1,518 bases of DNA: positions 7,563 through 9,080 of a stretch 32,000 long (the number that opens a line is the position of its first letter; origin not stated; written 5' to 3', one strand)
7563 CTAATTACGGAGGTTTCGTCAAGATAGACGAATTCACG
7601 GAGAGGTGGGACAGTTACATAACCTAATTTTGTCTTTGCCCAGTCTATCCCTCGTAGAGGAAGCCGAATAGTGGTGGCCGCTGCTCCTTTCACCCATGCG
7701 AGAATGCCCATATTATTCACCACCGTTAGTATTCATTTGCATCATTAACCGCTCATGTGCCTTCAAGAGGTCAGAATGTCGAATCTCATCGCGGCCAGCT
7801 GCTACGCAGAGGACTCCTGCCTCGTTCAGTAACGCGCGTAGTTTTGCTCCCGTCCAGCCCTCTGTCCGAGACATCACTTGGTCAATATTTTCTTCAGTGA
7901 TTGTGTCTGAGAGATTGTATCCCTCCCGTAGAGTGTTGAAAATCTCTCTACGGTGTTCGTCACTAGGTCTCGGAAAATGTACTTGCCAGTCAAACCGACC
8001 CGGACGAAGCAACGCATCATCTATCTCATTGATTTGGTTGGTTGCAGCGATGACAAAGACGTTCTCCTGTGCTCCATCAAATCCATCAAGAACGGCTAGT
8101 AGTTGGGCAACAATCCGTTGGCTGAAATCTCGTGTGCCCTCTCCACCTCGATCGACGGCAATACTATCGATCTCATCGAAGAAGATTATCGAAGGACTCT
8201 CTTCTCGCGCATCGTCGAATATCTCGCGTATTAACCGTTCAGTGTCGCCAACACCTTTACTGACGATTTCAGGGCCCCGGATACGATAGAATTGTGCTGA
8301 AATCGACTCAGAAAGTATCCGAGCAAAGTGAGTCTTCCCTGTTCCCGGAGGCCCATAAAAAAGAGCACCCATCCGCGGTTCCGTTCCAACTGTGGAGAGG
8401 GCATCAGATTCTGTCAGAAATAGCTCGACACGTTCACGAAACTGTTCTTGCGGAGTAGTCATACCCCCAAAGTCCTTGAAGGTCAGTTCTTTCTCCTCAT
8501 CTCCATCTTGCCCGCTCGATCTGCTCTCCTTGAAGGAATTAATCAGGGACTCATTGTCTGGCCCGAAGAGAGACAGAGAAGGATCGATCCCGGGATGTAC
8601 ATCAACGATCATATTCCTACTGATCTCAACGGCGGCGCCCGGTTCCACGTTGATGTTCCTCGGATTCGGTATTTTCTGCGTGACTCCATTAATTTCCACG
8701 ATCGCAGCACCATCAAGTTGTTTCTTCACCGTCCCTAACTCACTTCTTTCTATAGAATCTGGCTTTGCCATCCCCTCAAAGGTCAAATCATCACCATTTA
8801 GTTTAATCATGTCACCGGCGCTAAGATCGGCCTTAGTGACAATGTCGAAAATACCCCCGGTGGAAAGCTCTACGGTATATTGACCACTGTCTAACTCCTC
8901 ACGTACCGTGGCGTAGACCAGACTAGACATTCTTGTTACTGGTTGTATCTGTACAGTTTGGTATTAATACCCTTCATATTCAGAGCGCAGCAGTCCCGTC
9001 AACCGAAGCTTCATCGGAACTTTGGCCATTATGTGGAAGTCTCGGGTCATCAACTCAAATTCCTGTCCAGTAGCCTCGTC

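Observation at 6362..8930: Opposite-strand, lower-G+C AAA+ ATPase plus 453-aa unknown gene pair embedded between pglX and pglZ: candidate undescribed defence module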

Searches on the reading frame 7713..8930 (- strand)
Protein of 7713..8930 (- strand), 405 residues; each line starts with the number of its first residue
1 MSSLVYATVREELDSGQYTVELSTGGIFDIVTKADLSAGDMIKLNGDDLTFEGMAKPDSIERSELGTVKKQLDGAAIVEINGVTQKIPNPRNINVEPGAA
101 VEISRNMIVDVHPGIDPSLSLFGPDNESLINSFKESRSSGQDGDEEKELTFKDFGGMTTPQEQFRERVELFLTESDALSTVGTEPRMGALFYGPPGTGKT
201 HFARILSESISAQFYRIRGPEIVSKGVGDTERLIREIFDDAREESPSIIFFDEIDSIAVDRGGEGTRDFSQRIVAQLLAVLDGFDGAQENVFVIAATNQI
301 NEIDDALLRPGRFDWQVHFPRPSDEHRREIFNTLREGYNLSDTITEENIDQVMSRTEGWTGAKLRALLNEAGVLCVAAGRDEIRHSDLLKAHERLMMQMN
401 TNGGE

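Call 5: search_protein_families(library=pfam, proteins=[window:7713-8930:-], max_evalue=1)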
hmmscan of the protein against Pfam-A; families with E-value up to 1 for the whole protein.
window:7713-8930:- (405 aa): 21 families
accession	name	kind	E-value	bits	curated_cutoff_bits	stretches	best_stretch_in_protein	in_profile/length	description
PF00004.35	AAA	-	3e-41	141.4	21.2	1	190-320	2-130/131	ATPase family associated with various cellular activities (AAA)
PF17862.7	AAA_lid_3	-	5.4e-09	35.9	27.2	1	347-389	2-44/45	AAA+ lid domain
PF05496.18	RuvB_N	-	1.4e-05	25.4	27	1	161-256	12-95/159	Holliday junction DNA helicase RuvB P-loop domain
PF13191.12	AAA_16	-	0.00021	22.2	32.6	1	187-282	25-125/167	AAA ATPase domain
PF07724.20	AAA_2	-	0.00062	20.3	27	1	189-283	6-101/166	AAA domain (Cdc48 subfamily)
PF07728.20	AAA_5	-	0.0022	18.4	22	1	190-216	3-30/139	AAA domain (dynein-related subfamily)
PF00910.28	RNA_helicase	-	0.004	18.1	21.5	1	190-227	2-39/105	RNA helicase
PF06068.19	TIP49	-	0.0067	16.1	23.8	1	189-236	53-102/347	TIP49 P-loop domain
PF13401.12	AAA_22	-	0.0078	17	27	1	190-243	9-60/130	AAA domain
PF13671.12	AAA_33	-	0.0079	16.9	27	1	190-232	3-43/143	AAA domain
PF13238.12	AAA_18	-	0.022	15.7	29.4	1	192-210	4-22/128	AAA domain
PF13604.12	AAA_30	-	0.073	13.2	27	1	177-218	9-50/191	AAA domain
PF13173.12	AAA_14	-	0.074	13.5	27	1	191-257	7-74/129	AAA domain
PF07726.17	AAA_3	-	0.09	13.1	27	1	190-218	3-31/131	ATPase family associated with various cellular activities (AAA)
PF20720.3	nSTAND3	-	0.1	12.8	27.2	1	191-253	22-73/155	Novel STAND NTPase 3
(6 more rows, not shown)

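Call 6: search_protein_families(library=padloc, proteins=[window:7713-8930:-], max_evalue=1)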
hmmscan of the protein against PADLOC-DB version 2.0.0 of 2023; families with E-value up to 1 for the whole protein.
window:7713-8930:- (405 aa): 12 families
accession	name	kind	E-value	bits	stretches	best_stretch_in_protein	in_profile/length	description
PDLC02196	IetA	-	1.2e-37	128.3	1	167-395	100-321/374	-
PDLC04232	IetA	-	1.5e-29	101.5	1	162-354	93-278/330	-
PDLC02195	IetA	-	6.2e-26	89.6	1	173-382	124-323/395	-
PDLC04231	IetA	-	6.8e-23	79.8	1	175-323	106-248/262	-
PDLC00915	TRIP13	-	9.9e-18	62.6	1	190-398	67-294/302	TRIP13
PDLC00914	TRIP13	-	3.8e-14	50.8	1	178-390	64-287/302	TRIP13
PDLC04140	mad8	-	0.00016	19.3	1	189-297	30-131/314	mads_8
PDLC03838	DolB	-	0.00031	18.1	1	190-217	170-197/375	-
PDLC04606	PDC-M37B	-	0.0068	13.6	1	159-212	147-200/390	-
PDLC03920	MkoA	-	0.034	10.4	1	192-208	637-653/1112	-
PDLC03921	MkoA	-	0.034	9.7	1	189-203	1045-1059/1607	-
PDLC04605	PDC-M37B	-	0.037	11.1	1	164-213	282-331/518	-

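Call 22: search_solved_structures(query=window:7713-8930:-, max_evalue=0.001)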
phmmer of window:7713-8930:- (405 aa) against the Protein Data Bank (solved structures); distinct sequences matched with E-value up to 0.001: 283 (the best 60 are shown).
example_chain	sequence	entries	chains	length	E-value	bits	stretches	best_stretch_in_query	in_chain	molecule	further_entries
5vc7_A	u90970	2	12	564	2.9e-95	322.6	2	148-376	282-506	VCP-like ATPase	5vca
5g4g_A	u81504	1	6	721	3.1e-95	322.5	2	148-376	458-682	VCP-LIKE ATPASE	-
5g4f_A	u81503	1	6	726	3.1e-95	322.5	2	148-376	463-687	VCP-LIKE ATPASE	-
6oaa_B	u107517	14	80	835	8.2e-94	317.8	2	145-376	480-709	Cell division control protein 48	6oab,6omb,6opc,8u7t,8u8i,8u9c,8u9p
8dar_A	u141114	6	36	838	8.3e-94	317.8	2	145-376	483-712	Cell division control protein 48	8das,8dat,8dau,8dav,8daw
6oa9_A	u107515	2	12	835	2.1e-93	316.5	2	145-376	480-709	Cell division control protein 48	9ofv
7wd3_A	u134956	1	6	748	3.8e-92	312.3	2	134-379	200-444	ATPase family gene 2 protein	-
7nku_A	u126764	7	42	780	4.5e-92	312.1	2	134-379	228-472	ATPase family gene 2 protein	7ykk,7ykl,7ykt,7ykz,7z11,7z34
6chs_H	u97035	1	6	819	1.2e-91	310.7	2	142-377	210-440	Putative cell division control protein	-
8rhn_K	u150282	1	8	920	3e-91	309.4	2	148-392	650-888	ATPase family gene 2 protein homolog A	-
7wbb_A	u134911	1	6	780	3e-91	309.4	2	134-379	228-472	AFG2 isoform 1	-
9m4n_A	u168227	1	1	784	3.7e-91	309.1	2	141-385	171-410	Cell division control protein 48 homolog A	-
9m3v_A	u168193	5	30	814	3.9e-91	309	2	141-385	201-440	Cell division control protein 48 homolog A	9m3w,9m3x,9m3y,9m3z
9lgo_A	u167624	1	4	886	1.8e-90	306.8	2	148-392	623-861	ATPase family gene 2 protein homolog A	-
7rl9_A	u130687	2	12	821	3.2e-89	302.7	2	141-383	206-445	Transitional endoplasmic reticulum ATPase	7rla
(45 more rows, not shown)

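Call 31: search_protein_families(library=ncbifam, proteins=[window:7713-8930:-], max_evalue=0.01)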
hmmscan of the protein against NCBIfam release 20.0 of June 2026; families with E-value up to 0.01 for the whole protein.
window:7713-8930:- (405 aa): 26 families (the best 25 are shown)
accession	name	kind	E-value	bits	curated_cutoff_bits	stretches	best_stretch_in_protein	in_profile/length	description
NF003069.1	PRK03992.1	subfamily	3.6e-70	237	500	1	128-400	107-377/379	proteasome-activating nucleotidase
TIGR01242.2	TIGR01242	subfamily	3.7e-67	226.9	500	1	130-400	92-360/362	proteasome-activating nucleotidase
TIGR01243.1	CDC48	subfamily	7.4e-60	203.1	802.65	1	148-377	449-674/733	CDC48 family AAA ATPase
NF047747.1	PrtsmActNtasePan2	equivalog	2.3e-58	198.4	700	1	128-396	127-393/397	proteasome-activating nucleotidase Pan2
TIGR01241.2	FtsH_fam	equivalog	3.6e-58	197.7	600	1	130-398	141-405/598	ATP-dependent zinc metalloprotease FtsH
NF047748.1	PrtsmActNtasePan1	equivalog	1.2e-56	192.5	750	1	141-402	137-396/405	proteasome-activating nucleotidase Pan1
TIGR03689.1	pup_AAA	equivalog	9e-45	153.3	504.75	1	144-333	174-376/512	proteasome ATPase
NF008004.0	PRK10733.1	equivalog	2.2e-37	128.3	1008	1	146-399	146-396/644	ATP-dependent zinc metalloprotease FtsH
NF042959.1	IteA_antiphage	equivalog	3.8e-33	115.2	510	1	166-399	102-328/367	anti-phage ATPase IteA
NF041006.2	cell_div_CdvC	equivalog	1.5e-29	103.1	650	1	147-376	98-323/370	cell division protein CdvC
TIGR03922.1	T7SS_EccA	equivalog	2.8e-07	29.5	466.65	1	190-296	316-423/557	type VII secretion AAA-ATPase EccA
NF009881.0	PRK13341.1-2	equivalog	2.3e-06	25.8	651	1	190-254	56-118/736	AAA family ATPase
NF000868.0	PRK00080.1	equivalog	2.8e-06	26.5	282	1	148-257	18-114/330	Holliday junction branch migration DNA helicase RuvB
TIGR02881.1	spore_V_K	equivalog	4.7e-06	25.9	422.95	1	189-343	45-201/261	stage V sporulation protein K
TIGR00635.1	ruvB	equivalog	5.6e-06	25.6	299.05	1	161-257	9-93/305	Holliday junction branch migration DNA helicase RuvB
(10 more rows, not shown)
